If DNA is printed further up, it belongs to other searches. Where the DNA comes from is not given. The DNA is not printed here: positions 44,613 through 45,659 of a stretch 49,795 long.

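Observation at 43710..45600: Ser/Thr kinase plus PP2C phosphatase pair in the Q-tR'-lysis cargo slot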

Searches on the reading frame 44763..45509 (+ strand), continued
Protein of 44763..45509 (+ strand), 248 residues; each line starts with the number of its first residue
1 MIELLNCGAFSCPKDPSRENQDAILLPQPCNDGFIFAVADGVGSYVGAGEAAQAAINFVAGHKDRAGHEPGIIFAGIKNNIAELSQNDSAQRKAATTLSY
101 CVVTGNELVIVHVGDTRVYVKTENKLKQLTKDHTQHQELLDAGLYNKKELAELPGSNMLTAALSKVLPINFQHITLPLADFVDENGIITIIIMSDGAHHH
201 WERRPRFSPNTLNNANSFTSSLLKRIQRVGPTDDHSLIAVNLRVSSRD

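Call 43: find_related_loci(query=A2, collection=viral_contigs, flank=6000)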
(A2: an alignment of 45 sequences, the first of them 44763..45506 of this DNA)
Query A2 (248 aa) in viral_contigs; peptide patterns used: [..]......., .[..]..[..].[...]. (x = any residue, [..] = any of these).
131 stretches matched a pattern; 119 encode a relative of the query (tblastn E <= 1e-3); the best 80 are kept; 80 distinct loci.
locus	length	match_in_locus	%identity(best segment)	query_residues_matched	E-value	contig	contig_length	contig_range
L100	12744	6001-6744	100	1-248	8e-170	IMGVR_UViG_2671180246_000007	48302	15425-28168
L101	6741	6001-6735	96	1-245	3e-161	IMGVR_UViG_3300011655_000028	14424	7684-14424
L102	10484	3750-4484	73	1-245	1e-122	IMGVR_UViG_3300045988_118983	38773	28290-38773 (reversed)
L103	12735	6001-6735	72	1-245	3e-122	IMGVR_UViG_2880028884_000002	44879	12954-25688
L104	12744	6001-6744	71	1-248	5e-118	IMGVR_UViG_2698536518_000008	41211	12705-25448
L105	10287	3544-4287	71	1-248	5e-118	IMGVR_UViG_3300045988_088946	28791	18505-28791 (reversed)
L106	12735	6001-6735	57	1-245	6e-95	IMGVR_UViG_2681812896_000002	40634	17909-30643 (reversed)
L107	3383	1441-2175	59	1-245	3e-94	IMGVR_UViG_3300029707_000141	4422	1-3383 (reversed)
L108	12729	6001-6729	55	1-243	1e-86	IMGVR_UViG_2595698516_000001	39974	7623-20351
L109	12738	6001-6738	53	1-246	7e-85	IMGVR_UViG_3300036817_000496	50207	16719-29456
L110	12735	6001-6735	53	1-245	4e-85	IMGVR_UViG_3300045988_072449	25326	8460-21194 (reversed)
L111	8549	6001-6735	53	1-245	3e-84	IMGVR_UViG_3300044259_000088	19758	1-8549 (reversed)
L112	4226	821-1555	52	1-245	6e-84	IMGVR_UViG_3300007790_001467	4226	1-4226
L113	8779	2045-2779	53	1-245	7e-84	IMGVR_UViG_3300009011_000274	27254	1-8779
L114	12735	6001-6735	51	1-244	8e-84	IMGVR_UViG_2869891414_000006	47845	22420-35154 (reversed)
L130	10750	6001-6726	49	1-242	2e-75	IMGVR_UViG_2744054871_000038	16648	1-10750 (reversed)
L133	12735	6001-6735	48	1-244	6e-75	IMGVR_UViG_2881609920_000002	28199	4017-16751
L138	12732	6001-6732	48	1-244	1e-72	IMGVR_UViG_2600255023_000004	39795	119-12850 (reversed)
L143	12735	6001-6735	47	1-244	1e-71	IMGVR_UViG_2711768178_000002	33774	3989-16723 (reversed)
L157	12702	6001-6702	46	12-243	7e-67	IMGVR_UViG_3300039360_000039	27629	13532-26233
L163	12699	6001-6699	45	13-245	2e-65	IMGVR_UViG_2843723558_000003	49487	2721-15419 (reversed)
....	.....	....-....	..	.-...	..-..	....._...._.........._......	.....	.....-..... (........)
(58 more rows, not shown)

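Call 51: predict_structure(alignment_id=A2)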
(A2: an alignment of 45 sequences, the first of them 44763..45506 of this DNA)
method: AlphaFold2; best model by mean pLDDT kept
length: 248 residues; sequences in the alignment: 45
mean_pLDDT: 86.5   pTM: 0.85
mean pLDDT of the five models: 86.5, 85.9, 85.9, 85.6, 85.3
residues with pLDDT >= 90: 160; 70-90: 50; 50-70: 28; < 50: 10
segments of 3 or more residues with pLDDT < 50: 154-160
pLDDT, mean of each block of 10 residues (from residue 1): 96 93 97 96 85 97 93 91 82 88 95 92 91 56 56 48 67 91 94 96 91 96 97 97 77
secondary structure, 60 per line:
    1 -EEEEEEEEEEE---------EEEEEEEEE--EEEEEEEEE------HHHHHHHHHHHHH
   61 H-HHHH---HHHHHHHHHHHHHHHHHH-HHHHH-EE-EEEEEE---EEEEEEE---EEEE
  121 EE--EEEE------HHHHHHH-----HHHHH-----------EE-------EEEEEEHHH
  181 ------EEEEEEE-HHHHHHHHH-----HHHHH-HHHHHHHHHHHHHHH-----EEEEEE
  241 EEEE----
elements in order: E2-12 E22-30 E33-41 H48-61 H63-66 H70-87 H89-93 E98-103 E107-113 E117-122 E125-128 H135-141 H147-151 E172-177 E187-193 H195-203 H209-213 H215-229 E235-244
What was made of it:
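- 44763..45509 (+): PP2C (PPM-family) Ser/Thr phosphatase, 248 aa, catalytic domain only. AF2 pLDDT 86.5 (call 51).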

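Call 56: fold_search(model_id=the predicted structure, library=pdb)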
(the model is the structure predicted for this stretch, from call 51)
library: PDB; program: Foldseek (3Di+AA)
matches with E <= 10: 508; with E <= 0.001: 158
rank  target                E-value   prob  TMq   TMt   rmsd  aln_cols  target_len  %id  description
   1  1txo_B                3.9e-15  1.00  0.72  0.75   5.2       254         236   22  Crystal structure of the Mycobacterium tuberculosis serine/threonine phosphatase PstP/Ppp at 1.95 A. (released 2004-11-23)
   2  1txo_A                4.4e-15  1.00  0.71  0.75   5.2       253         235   22  Crystal structure of the Mycobacterium tuberculosis serine/threonine phosphatase PstP/Ppp at 1.95 A. (released 2004-11-23)
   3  2j86_B                8.1e-15  1.00  0.69  0.72   4.7       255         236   20  Structural analysis of the PP2C Family Phosphatase tPphA of Thermosynechococcus elongatus (released 2007-11-06)
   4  2j86_A                1.4e-14  1.00  0.71  0.75   4.5       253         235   20  Structural analysis of the PP2C Family Phosphatase tPphA of Thermosynechococcus elongatus (released 2007-11-06)
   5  2cm1                  1.8e-14  1.00  0.72  0.77   4.7       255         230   21  Crystal structure of the catalytic domain of serine threonine protein phosphatase PstP in complex with 2 Manganese ions. (released 2007-06-12)
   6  5iti                  2.0e-14  1.00  0.70  0.73   4.7       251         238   20  A cynobacterial PP2C (tPphA) structure (released 2016-05-04)
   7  5d2u                  2.6e-14  1.00  0.71  0.73   4.7       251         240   20  Crystal structure of tPphA Variant - H39A (released 2016-05-04)
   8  6ihl                  3.7e-14  1.00  0.72  0.72   5.0       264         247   16  Crystal structure of bacterial serine phosphatase (released 2019-08-07)
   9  2y09                  3.9e-14  1.00  0.71  0.75   4.7       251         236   20  The cyanobacterial PP2C-like phosphatase tPphA requires three metals in the catalytic center for efficient catalysis (released 2011-02-09)
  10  2xzv                  4.2e-14  1.00  0.70  0.74   4.8       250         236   20  The cyanobacterial PP2C-like phosphatase tPphA requires three metals in the catalytic center for efficient catalysis (released 2011-02-09)
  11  2pk0_C                5.7e-14  1.00  0.72  0.74   4.5       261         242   20  Structure of the S. agalactiae serine/threonine phosphatase at 2.65 resolution (released 2007-06-12)
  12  6ihw                  7.7e-14  1.00  0.73  0.73   4.9       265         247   16  Crystal structure of bacterial serine phosphatase bearing R161K mutation (released 2019-08-07)
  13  2j82                  1.5e-13  1.00  0.68  0.75   3.7       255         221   20  Structural analysis of the PP2C Family Phosphatase tPphA from Thermosynechococcus elongatus (released 2007-11-06)
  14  6iht_A                1.9e-13  1.00  0.71  0.73   4.9       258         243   17  Crystal structure of bacterial serine phosphatase bound with phosphorylated peptide (released 2019-08-07)
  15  2pk0_A                2.6e-13  1.00  0.73  0.73   4.9       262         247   20  Structure of the S. agalactiae serine/threonine phosphatase at 2.65 resolution (released 2007-06-12)
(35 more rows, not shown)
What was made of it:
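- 44763..45509 (+): Matches PstP and tPphA at TM 0.7-0.75 (call 56).
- On PPM/PP2C phosphatase, Pfam PF13672 / PF00481: AF2 pLDDT 86.5, and TM 0.7-0.75 to PstP and tPphA (calls 51, 56).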

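Call 58: get_annotated_region(hit=H41, flank=3000)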
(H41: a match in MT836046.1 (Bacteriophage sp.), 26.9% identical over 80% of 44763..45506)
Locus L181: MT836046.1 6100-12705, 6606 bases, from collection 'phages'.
description: UNVERIFIED: Bacteriophage sp. clone scaffold_1279 genomic sequence.
organism: Bacteriophage sp. (NCBI taxid 38018)
taxonomy: Viruses
host: -; source: human fecal samples; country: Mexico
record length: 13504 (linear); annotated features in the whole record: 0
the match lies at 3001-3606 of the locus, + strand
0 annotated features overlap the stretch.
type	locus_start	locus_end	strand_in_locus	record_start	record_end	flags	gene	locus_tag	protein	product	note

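Call 60: search_protein_families(library=pfam, proteins=[L181:527-1858:+, L181:1863-2903:+, L181:2797-3630:+, L181:3651-5747:+], max_evalue=0.001)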
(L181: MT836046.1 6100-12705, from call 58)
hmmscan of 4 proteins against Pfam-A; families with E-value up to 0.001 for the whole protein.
L181:527-1858:+ (443 aa): 6 families
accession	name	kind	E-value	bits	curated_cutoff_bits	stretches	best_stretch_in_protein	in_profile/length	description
PF01189.24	Methyltr_RsmB-F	-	4.5e-46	157.5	27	1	246-440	2-198/199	16S rRNA methyltransferase RsmB/F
PF01029.23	NusB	-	1.7e-33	116.2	23.1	1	3-127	2-133/133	NusB family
PF22458.1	RsmF-B_ferredox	-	5.7e-11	42.9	27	1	151-223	2-73/74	Methyltr_RsmF/B-like, ferredoxin-like domain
PF01728.25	FtsJ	-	1.7e-08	35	24.1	1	251-410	20-165/181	FtsJ-like methyltransferase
PF13847.12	Methyltransf_31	-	2.5e-07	30.9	27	1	251-383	2-114/145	Methyltransferase domain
PF01209.24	Ubie_methyltran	-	8.1e-05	22.5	20.1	1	248-307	43-102/233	ubiE/COQ5 methyltransferase family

L181:1863-2903:+ (346 aa): 2 families
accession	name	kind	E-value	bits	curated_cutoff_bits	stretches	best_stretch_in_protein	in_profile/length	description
PF04055.27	Radical_SAM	-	1e-20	75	29.5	1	106-272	1-164/166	Radical SAM superfamily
PF21016.3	RlmN_N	-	1.6e-11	44.2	24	1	5-62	2-60/60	Ribosomal RNA large subunit methyltransferase N-terminal domain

L181:2797-3630:+ (277 aa): 2 families
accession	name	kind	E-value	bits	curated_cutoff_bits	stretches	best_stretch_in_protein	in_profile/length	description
PF13672.11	PP2C_2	-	6.5e-18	65.5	24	1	50-240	10-181/209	Protein phosphatase 2C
PF00481.26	PP2C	-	6.1e-11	42.9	20.3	1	70-179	39-144/255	Protein phosphatase 2C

L181:3651-5747:+ (698 aa): 5 families
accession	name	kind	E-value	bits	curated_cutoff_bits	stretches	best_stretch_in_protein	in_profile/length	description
PF00069.31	Pkinase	-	2.5e-56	191.4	31.7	1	13-267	1-259/263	Protein kinase domain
PF07714.23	PK_Tyr_Ser-Thr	-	3.5e-40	138.4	23.1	1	14-259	2-249/258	Protein tyrosine and serine/threonine kinase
PF03793.24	PASTA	-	7.6e-29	99.9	23.2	3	507-569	1-64/64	PASTA domain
PF03109.22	ABC1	-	1.9e-09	37.4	22.9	1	56-168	118-224/244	ABC1 atypical kinase-like domain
PF14531.12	Kinase-like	-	2.2e-07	30.9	25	1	113-216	147-255/289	Kinase-like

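Call 76: search_protein_representatives(alignment_id=A2)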
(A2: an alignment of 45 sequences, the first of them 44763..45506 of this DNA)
Query: 45 sequences, 246 profile positions. Proteins with E-value up to 0.001 (for the whole library): 42585; up to 1e-10: 15130; up to 1e-30: 53. The best 150 are listed.
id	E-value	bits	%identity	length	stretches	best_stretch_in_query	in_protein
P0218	9.0e-100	349.4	-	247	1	1-244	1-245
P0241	2.1e-99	348.2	-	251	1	1-245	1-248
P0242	1.8e-97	341.9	-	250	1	1-245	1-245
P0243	5.5e-95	333.8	-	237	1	1-245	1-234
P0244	3.5e-93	327.8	-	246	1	1-242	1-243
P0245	1.7e-90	319.0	-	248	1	3-245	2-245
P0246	8.1e-90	316.8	-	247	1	1-243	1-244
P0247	1.8e-89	315.7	-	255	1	1-245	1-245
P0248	1.9e-89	315.6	-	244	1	1-244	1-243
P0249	1.6e-88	312.6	-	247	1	1-243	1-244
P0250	8.5e-87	306.9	-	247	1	1-245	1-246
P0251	2.1e-78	279.5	-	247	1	1-244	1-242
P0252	1.4e-77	276.7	-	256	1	4-244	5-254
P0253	2.0e-72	259.8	-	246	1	3-243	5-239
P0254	2.2e-70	253.2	-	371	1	1-243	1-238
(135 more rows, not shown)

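Call 80: search_protein_families(library=phrogs, proteins=[L143:4276-4665:+, L143:4622-5038:+, L143:6812-7225:+, L143:7552-7959:+, L157:4395-5150:+, L157:4126-4356:-, L157:6988-7398:+, L157:7776-8561:+, L163:4719-5114:+, L163:8377-11388:+], max_evalue=0.00001)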
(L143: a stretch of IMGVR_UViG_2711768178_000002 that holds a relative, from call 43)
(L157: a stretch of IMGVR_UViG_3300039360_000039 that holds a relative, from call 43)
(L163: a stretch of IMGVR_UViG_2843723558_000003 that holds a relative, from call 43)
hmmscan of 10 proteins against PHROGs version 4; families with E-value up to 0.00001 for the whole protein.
L143:4276-4665:+ (129 aa): 1 family
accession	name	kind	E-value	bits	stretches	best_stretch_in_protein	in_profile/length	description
phrog_493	-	connector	1.7e-44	151.9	1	1-121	1-126/128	head-tail adaptor Ad1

L143:4622-5038:+ (138 aa): 1 family
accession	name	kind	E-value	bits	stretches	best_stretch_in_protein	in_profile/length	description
phrog_161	-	connector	6.2e-29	101.8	1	16-135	1-118/120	head closure Hc1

L143:6812-7225:+ (137 aa): 2 families
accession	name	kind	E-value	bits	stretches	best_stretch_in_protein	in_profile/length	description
phrog_882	-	unknown function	3.7e-69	231.9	1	1-134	1-134/135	-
phrog_25026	-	unknown function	4.8e-37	126.5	1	1-56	1-56/56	-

L143:7552-7959:+ (135 aa): 1 family
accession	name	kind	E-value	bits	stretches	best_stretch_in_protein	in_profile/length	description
phrog_179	-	connector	5.2e-48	163.6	1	2-134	12-148/162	tail terminator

L157:4395-5150:+ (251 aa): 15 families
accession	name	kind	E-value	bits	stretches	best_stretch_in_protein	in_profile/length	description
phrog_4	-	transcription regulation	4.2e-73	247.6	1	23-250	133-343/400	transcriptional repressor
phrog_6201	-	transcription regulation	2.5e-46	157.5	1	131-248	2-120/121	CI-like repressor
phrog_35195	-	unknown function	3.7e-18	66.6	1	28-176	4-156/159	-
phrog_8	-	transcription regulation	1.7e-15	58.3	1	23-113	159-235/346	transcriptional regulator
phrog_2328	-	transcription regulation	2.5e-14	54.2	1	25-92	14-82/128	transcriptional repressor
phrog_3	-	transcription regulation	9.3e-13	49.7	1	20-94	82-155/430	transcriptional repressor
phrog_2967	-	transcription regulation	1e-11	45.8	1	23-105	7-92/225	transcriptional regulator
phrog_5823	-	transcription regulation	4.5e-11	43.5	1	22-85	2-67/404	transcriptional regulator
phrog_2439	-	transcription regulation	1.6e-10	41.4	1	25-85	6-67/367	transcriptional regulator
phrog_1373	-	transcription regulation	2.3e-08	35.2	1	27-117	64-160/166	transcriptional regulator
phrog_4836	-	transcription regulation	1.8e-07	31.9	1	24-96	73-146/194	CII-like regulator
phrog_7241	-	transcription regulation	2e-07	32.1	1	34-84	69-120/122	transcriptional regulator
phrog_811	-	DNA, RNA and nucleotide metabolism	7e-07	29.9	1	157-243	50-132/140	UmuD-like protein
phrog_2339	-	DNA, RNA and nucleotide metabolism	1.4e-06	29.2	1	23-81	22-82/98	HTH DNA binding protein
phrog_6831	-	transcription regulation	9.1e-06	26.6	0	36-67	15-45/68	transcriptional regulator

L157:4126-4356:- (76 aa): 2 families
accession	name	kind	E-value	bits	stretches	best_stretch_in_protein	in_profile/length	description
phrog_35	-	transcription regulation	1.5e-27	97.8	1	1-75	74-147/181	transcriptional repressor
phrog_409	-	transcription regulation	1.3e-06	29.9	1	6-60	18-70/127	transcriptional regulator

L157:6988-7398:+ (136 aa): 1 family
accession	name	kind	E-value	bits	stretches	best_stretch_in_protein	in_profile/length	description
phrog_294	-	other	2.4e-38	130.8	1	60-136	4-80/83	Kil protein for bacterial septation inhibition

L157:7776-8561:+ (261 aa): 7 families
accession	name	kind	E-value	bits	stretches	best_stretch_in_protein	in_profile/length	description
phrog_252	-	DNA, RNA and nucleotide metabolism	1.2e-128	429.2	1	1-252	1-263/263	Bet-like ssDNA annealing protein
phrog_12233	-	DNA, RNA and nucleotide metabolism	8.8e-78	260.7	1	121-261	7-142/158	RecT-like ssDNA annealing protein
phrog_10056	-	DNA, RNA and nucleotide metabolism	5.7e-64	217.4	1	1-207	1-224/302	RecT-like ssDNA annealing protein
phrog_8375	-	unknown function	1.1e-55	186.5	1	1-79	1-79/79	-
phrog_17377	-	unknown function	5.4e-44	149.3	1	202-261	1-60/60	-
phrog_2760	-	DNA, RNA and nucleotide metabolism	2.1e-12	48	1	106-180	121-193/257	RecT-like ssDNA annealing protein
phrog_2780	-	DNA, RNA and nucleotide metabolism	4e-11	43.9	1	26-229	40-240/369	RecT-like ssDNA annealing protein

L163:4719-5114:+ (131 aa): 8 families
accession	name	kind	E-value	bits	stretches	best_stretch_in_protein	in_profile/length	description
phrog_8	-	transcription regulation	2.3e-19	71.1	1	2-117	67-165/346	transcriptional regulator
phrog_4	-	transcription regulation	3.7e-11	43.6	1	12-78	137-200/400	transcriptional repressor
phrog_2967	-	transcription regulation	9.7e-09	36.1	1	4-112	3-107/225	transcriptional regulator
phrog_18068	-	unknown function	1.1e-07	32.9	1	13-73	14-75/184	-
phrog_2328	-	transcription regulation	2.3e-07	31.7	1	6-79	6-84/128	transcriptional repressor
phrog_5736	-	transcription regulation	7.3e-07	30.4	1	13-124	8-127/133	transcriptional regulator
phrog_3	-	transcription regulation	2.8e-06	28.4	1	11-91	88-170/430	transcriptional repressor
phrog_3037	-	transcription regulation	3.2e-06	28.1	1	9-104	15-105/189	transcriptional repressor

L163:8377-11388:+ (1003 aa): 9 families
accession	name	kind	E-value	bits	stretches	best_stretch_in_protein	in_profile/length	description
phrog_607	-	DNA, RNA and nucleotide metabolism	0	1190.3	1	1-1003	8-883/883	exonuclease VII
phrog_6528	-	DNA, RNA and nucleotide metabolism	2e-77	262.1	1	1-350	8-348/348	exonuclease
phrog_412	-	DNA, RNA and nucleotide metabolism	1e-54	187.4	1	401-978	31-392/440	exonuclease VIII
phrog_28222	-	DNA, RNA and nucleotide metabolism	1.2e-47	163.7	2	814-981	762-926/941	exonuclease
phrog_26058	-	unknown function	2.7e-37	129.6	1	170-464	144-446/633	-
phrog_2489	-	DNA, RNA and nucleotide metabolism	5.7e-31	108.5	1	179-499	146-405/728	exonuclease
phrog_2082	-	DNA, RNA and nucleotide metabolism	4.8e-22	79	1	280-377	238-336/823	exonuclease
phrog_11568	-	unknown function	4.9e-14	53.8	1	361-437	61-136/217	-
phrog_20376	-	DNA, RNA and nucleotide metabolism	2.1e-11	44.2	1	403-429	181-207/530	exonuclease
